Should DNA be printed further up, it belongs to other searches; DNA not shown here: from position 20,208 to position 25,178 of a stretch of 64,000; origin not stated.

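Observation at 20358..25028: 1556-aa LCCL-domain multi-adhesive protein (CCp/LAP family)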

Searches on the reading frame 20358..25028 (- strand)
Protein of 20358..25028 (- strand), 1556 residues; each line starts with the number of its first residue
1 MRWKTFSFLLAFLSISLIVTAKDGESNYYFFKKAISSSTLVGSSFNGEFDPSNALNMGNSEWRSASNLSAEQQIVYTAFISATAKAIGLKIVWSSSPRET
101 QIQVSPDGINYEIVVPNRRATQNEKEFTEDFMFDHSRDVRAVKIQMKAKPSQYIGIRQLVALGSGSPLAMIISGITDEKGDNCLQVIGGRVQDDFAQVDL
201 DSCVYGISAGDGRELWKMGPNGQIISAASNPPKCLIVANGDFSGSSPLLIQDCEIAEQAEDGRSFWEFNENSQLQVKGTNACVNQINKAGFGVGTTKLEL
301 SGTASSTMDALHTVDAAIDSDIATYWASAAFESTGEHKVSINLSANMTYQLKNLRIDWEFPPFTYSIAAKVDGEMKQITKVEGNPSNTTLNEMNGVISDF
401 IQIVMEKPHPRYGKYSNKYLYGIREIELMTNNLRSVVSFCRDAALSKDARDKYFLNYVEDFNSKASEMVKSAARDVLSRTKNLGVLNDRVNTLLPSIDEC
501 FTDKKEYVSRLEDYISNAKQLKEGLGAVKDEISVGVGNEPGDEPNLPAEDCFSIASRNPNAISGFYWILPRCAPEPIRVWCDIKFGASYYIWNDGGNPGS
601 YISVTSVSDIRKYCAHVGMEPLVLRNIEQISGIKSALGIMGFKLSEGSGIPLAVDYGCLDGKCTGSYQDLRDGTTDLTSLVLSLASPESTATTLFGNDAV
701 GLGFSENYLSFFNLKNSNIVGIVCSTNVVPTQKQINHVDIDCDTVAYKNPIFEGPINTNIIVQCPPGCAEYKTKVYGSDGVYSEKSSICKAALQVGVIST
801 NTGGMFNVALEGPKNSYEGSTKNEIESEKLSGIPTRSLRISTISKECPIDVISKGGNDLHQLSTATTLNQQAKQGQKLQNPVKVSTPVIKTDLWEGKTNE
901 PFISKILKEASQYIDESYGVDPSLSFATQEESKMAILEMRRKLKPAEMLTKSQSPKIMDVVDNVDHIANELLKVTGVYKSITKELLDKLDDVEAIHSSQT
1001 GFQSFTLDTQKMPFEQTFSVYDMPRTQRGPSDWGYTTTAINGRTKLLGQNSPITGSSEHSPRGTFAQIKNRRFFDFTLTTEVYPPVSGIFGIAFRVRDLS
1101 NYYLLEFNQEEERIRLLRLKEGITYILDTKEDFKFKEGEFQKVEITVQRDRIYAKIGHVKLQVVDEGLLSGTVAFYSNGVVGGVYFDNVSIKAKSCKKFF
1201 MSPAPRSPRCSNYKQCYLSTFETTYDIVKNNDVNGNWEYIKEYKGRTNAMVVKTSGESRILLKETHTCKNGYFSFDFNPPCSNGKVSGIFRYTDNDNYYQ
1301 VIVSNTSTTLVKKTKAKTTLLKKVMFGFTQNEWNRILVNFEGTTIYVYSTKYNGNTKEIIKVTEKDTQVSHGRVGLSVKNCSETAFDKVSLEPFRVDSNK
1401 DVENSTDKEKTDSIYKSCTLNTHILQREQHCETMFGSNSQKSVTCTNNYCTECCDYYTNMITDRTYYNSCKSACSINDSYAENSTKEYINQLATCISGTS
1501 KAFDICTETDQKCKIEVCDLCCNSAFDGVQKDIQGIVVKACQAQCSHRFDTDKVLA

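Call 3: search_protein_families(library=pfam, proteins=[window:20358-25028:-], max_evalue=1)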
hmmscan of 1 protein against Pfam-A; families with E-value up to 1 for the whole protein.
window:20358-25028:- (1556 aa): 4 families
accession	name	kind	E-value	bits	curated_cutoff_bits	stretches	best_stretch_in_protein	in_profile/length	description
PF03815.24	LCCL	-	4.4e-25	88.1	22.6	1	740-831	1-90/96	LCCL domain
PF00754.31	F5_F8_type_C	-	5.5e-10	39.9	28.2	2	303-412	3-121/127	F5/8 type C domain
PF06439.18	3keto-disac_hyd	-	7.6e-07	29.8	26.8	2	1060-1192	39-187/187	3-keto-disaccharide hydrolase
PF22633.2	F5_F8_type_C_2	-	0.00082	20.4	27.8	1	317-394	2-82/91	NedA-like, galactose-binding domain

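Call 4: search_solved_structures(query=window:20358-25028:-, max_evalue=1, show_alignments=3)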
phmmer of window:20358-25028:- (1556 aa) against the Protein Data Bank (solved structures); distinct sequences matched with E-value up to 1: 3.
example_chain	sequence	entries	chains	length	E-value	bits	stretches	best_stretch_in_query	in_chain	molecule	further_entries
1jbi_A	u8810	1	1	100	1.4e-05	25.9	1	762-831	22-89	cochlin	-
4ae2_A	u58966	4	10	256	0.66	10.4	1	514-589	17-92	COLLAGEN ALPHA-1(III) CHAIN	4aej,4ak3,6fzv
6fzw_A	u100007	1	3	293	0.73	10.3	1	513-589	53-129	Collagen alpha-1(III) chain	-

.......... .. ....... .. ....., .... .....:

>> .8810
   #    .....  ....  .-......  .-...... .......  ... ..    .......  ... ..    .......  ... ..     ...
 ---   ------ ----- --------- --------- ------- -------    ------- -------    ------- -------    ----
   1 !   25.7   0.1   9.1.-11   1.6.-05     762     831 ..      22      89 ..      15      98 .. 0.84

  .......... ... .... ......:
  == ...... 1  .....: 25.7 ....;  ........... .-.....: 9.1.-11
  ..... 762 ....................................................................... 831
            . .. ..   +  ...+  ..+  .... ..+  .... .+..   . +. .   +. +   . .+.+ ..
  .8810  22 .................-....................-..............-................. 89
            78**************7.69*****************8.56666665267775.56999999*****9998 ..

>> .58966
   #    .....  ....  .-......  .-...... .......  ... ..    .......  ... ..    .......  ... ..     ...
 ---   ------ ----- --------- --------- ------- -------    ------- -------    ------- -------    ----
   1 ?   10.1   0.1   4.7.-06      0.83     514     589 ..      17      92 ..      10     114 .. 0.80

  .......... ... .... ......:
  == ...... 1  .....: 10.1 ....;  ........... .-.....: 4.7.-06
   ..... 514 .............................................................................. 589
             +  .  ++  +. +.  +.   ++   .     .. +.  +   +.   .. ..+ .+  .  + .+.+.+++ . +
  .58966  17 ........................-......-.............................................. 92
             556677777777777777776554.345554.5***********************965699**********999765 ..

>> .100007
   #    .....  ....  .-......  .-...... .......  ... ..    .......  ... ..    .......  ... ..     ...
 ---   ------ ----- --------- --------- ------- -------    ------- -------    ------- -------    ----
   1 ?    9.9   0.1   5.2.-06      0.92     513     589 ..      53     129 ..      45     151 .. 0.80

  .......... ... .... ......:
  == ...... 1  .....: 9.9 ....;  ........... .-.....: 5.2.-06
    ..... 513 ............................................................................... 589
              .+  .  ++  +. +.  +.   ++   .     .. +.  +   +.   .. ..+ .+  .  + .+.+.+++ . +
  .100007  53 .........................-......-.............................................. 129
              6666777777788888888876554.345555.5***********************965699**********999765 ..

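Call 5: list_cluster_members(proteins=[window:20358-25028:-])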
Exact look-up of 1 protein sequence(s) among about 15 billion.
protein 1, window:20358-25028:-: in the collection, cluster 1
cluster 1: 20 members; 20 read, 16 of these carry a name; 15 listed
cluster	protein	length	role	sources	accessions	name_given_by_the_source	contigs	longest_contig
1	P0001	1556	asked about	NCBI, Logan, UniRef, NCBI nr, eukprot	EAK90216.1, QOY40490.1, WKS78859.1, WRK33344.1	CpCCp1/Cpa135 [Cryptosporidium parvum Iowa II] | CpCCp1/Cpa135 n=3 Tax=Cryptosporidium parvum TaxID=5807 RepID=Q5CYM9_CRYPI | QOY40490.1 hypothetical protein CPATCC_003346 [Cryptosporidium parvum]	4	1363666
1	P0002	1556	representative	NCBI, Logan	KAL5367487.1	CpCCp1-like protein [Cryptosporidium parvum]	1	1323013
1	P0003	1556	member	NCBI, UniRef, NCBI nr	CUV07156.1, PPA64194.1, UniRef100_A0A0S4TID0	unnamed protein product [Cryptosporidium hominis] | LCCL domain-containing protein n=1 Tax=Cryptosporidium hominis TaxID=237895 ... | LCCL domain protein [Cryptosporidium hominis]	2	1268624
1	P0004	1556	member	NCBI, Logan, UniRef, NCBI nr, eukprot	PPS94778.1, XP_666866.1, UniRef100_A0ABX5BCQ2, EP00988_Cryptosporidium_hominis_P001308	LCCL domain containing protein(CpCCp) [Cryptosporidium hominis] | LCCL domain containing protein(CpCCp) n=2 Tax=Cryptosporidium hominis TaxID=237895 ... | A135 protein [Cryptosporidium hominis TU502]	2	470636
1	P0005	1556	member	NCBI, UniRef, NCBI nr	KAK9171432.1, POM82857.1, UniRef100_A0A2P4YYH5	LCCL domain protein [Cryptosporidium meleagridis] | LCCL domain protein n=3 Tax=Cryptosporidium meleagridis TaxID=93969 RepID=A0A2P4YYH5_9CRYT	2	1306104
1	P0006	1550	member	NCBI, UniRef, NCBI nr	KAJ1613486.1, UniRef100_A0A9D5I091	CpCCp1-like protein [Cryptosporidium canis] | CpCCp1-like protein n=1 Tax=Cryptosporidium canis TaxID=195482 RepID=A0A9D5I091_9CRYT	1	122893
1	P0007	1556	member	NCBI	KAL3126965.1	CpCCp1-like protein [Cryptosporidium hominis]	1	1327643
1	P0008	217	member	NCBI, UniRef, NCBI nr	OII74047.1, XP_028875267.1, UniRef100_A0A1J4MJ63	endonuclease III [Cryptosporidium ubiquitum] | DNA-(apurinic or apyrimidinic site) lyase n=1 Tax=Cryptosporidium ubiquitum TaxID=857276 ...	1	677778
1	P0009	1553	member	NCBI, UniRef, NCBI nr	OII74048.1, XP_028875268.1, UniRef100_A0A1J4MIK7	uncharacterized protein cubi_02850 [Cryptosporidium ubiquitum] | LCCL domain-containing protein n=3 Tax=Cryptosporidium TaxID=5806 RepID=A0A1J4MIK7_9CRYT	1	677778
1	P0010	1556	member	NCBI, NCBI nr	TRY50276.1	uncharacterized protein CTYZ_00000772 [Cryptosporidium tyzzeri]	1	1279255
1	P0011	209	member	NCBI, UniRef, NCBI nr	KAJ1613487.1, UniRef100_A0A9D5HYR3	putative endonuclease III [Cryptosporidium canis] | Endonuclease III n=1 Tax=Cryptosporidium canis TaxID=195482 RepID=A0A9D5HYR3_9CRYT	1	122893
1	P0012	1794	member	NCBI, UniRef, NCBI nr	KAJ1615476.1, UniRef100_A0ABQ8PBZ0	CpCCp1-like protein [Cryptosporidium canis] | Endonuclease III homolog n=1 Tax=Cryptosporidium canis TaxID=195482 RepID=A0ABQ8PBZ0_9CRYT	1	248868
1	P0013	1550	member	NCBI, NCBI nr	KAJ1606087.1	CpCCp1-like protein [Cryptosporidium canis]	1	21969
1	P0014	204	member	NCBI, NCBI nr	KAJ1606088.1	putative endonuclease III [Cryptosporidium canis]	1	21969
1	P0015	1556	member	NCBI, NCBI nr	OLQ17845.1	LCCL domain-containing protein [Cryptosporidium hominis]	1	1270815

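Call 7: find_homologous_proteins(query=window:20358-25028:-, max_evalue=0.00001)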
Query window:20358-25028:- (1556 aa): 8 proteins with E <= 0.00001 among 8000 candidates.
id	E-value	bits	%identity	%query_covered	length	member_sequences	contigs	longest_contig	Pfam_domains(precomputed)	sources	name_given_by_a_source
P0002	0.0e+0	3569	100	100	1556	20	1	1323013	PF00754.32,PF06439.19,PF03815.25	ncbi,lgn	ncbi:CpCCp1-like protein [Cryptosporidium parvum]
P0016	0.0e+0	3047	83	100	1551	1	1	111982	PF00754.32,PF03815.25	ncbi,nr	ncbi:F5/8 type C domain-containing protein [Cryptosporidium felis]|nr:F5/8 type C domain-containing 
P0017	0.0e+0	2829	76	100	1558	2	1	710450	PF06439.19,PF03815.25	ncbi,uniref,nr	ncbi:hypothetical protein FG379_003378 [Cryptosporidium bovis]|uniref:uncharacterized protein n=1 Ta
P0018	0.0e+0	2206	59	100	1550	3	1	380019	PF00754.32,PF03815.25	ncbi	ncbi:hypothetical protein ACR3K2_02030 [Cryptosporidium serpentis]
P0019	3.4e-205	702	29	99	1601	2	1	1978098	PF00754.32,PF06439.19,PF22633.4,PF03815.25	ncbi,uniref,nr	ncbi:LCCL domain containing protein [Babesia divergens]|uniref:LCCL domain containing protein n=1 Ta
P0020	5.6e-118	413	26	80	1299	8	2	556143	PF00754.32,PF22633.4,PF03815.25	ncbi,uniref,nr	ncbi:F5/8 type C domain-containing protein [Toxoplasma gondii VAND]|uniref:F5/8 type C domain-contai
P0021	5.0e-109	384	25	97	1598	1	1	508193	PF00754.32,PF22633.4,PF03815.25,PF00652.29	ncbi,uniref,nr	ncbi:uncharacterized protein BXIN_2337 [Babesia sp. Xinjiang]|uniref:uncharacterized protein n=1 Tax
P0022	1.2e-59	220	30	17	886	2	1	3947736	PF00754.32,PF22633.4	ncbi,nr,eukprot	ncbi:putative F5/8 type C domain-containing protein [Neospora caninum Liverpool]|nr:putative F5/8 ty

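Call 12: search_protein_families(library=pfam, alignment_id=A1, max_evalue=0.1)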
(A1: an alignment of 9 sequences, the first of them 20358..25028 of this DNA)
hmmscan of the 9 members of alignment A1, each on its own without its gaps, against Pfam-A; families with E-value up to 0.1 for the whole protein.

A. member 1, window:20358-25028:- (1556 aa): 4 families
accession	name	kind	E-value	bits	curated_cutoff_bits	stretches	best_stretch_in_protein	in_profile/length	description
PF03815.24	LCCL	-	4.4e-25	88.1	22.6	1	740-831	1-90/96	LCCL domain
PF00754.31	F5_F8_type_C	-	5.5e-10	39.9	28.2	2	303-412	3-121/127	F5/8 type C domain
PF06439.18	3keto-disac_hyd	-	7.6e-07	29.8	26.8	1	1060-1192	39-187/187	3-keto-disaccharide hydrolase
PF22633.2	F5_F8_type_C_2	-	0.00082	20.4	27.8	0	317-394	2-82/91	NedA-like, galactose-binding domain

B. families by the number of members that match (of 9 scanned): 14 families
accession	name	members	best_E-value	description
PF03815.24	LCCL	9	4.4e-25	LCCL domain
PF00754.31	F5_F8_type_C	9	1e-16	F5/8 type C domain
PF22633.2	F5_F8_type_C_2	8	2.5e-11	NedA-like, galactose-binding domain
PF06439.18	3keto-disac_hyd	6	4.1e-08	3-keto-disaccharide hydrolase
PF01410.23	COLFI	2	0.00017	Fibrillar collagen C-terminal domain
PF00652.28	Ricin_B_lectin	1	6.3e-09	Ricin-type beta-trefoil lectin domain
PF13385.13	Laminin_G_3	1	0.005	Concanavalin A-like lectin/glucanases superfamily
PF00054.30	Laminin_G_1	1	0.01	Laminin G domain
PF07160.18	SKA1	1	0.018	Spindle and kinetochore-associated protein 1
PF02210.31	Laminin_G_2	1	0.036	Laminin G domain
PF16589.12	BRCT_2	1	0.048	BRCT domain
PF09763.15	Sec3_CC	1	0.051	Exocyst complex component Sec3, coiled-coil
PF00147.23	Fibrinogen_C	1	0.059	Fibrinogen beta and gamma chains, C-terminal globular domain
PF24607.1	CBM_AftD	1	0.073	Arabinofuranosyltransferase D, third carbohydrate binding module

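Call 15: search_protein_families(library=pfam, proteins=[P0021, P0019, P0020], max_evalue=0.01)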
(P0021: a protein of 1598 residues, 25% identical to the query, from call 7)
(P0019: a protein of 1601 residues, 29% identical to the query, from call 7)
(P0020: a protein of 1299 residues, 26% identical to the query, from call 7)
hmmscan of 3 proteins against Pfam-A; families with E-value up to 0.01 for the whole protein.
P0021 (1598 aa): 4 families
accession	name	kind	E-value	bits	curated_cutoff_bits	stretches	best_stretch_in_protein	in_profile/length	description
PF00754.31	F5_F8_type_C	-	2.9e-16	60.2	28.2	2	365-477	3-117/127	F5/8 type C domain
PF03815.24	LCCL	-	7.4e-15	55.4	22.6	1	779-872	2-90/96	LCCL domain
PF00652.28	Ricin_B_lectin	-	6.3e-09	36.5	29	1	253-320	53-119/126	Ricin-type beta-trefoil lectin domain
PF22633.2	F5_F8_type_C_2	-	2.3e-08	35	27.8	1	382-454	2-73/91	NedA-like, galactose-binding domain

P0019 (1601 aa): 7 families
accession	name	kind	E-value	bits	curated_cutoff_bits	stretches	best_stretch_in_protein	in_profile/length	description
PF03815.24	LCCL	-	1.3e-22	80.2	22.6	1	742-836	1-94/96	LCCL domain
PF00754.31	F5_F8_type_C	-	1e-16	61.6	28.2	2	295-402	2-116/127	F5/8 type C domain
PF22633.2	F5_F8_type_C_2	-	2.5e-11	44.5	27.8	1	310-384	3-79/91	NedA-like, galactose-binding domain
PF06439.18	3keto-disac_hyd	-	2e-06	28.4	26.8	1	1092-1223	40-186/187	3-keto-disaccharide hydrolase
PF01410.23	COLFI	-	0.00017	21.4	26.2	1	532-585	18-72/233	Fibrillar collagen C-terminal domain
PF13385.13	Laminin_G_3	-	0.005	17.4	27.6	0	1330-1394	36-100/151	Concanavalin A-like lectin/glucanases superfamily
PF00054.30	Laminin_G_1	-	0.01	16.5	24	0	1337-1396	15-76/131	Laminin G domain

P0020 (1299 aa): 4 families
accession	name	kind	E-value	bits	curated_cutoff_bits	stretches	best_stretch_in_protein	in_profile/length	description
PF03815.24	LCCL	-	6.8e-19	68.3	22.6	1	424-518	2-93/96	LCCL domain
PF00754.31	F5_F8_type_C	-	5.8e-10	39.8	28.2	1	10-122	2-117/127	F5/8 type C domain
PF22633.2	F5_F8_type_C_2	-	3.3e-08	34.5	27.8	1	27-115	2-91/91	NedA-like, galactose-binding domain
PF06439.18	3keto-disac_hyd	-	3.9e-05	24.2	26.8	0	778-910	48-186/187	3-keto-disaccharide hydrolase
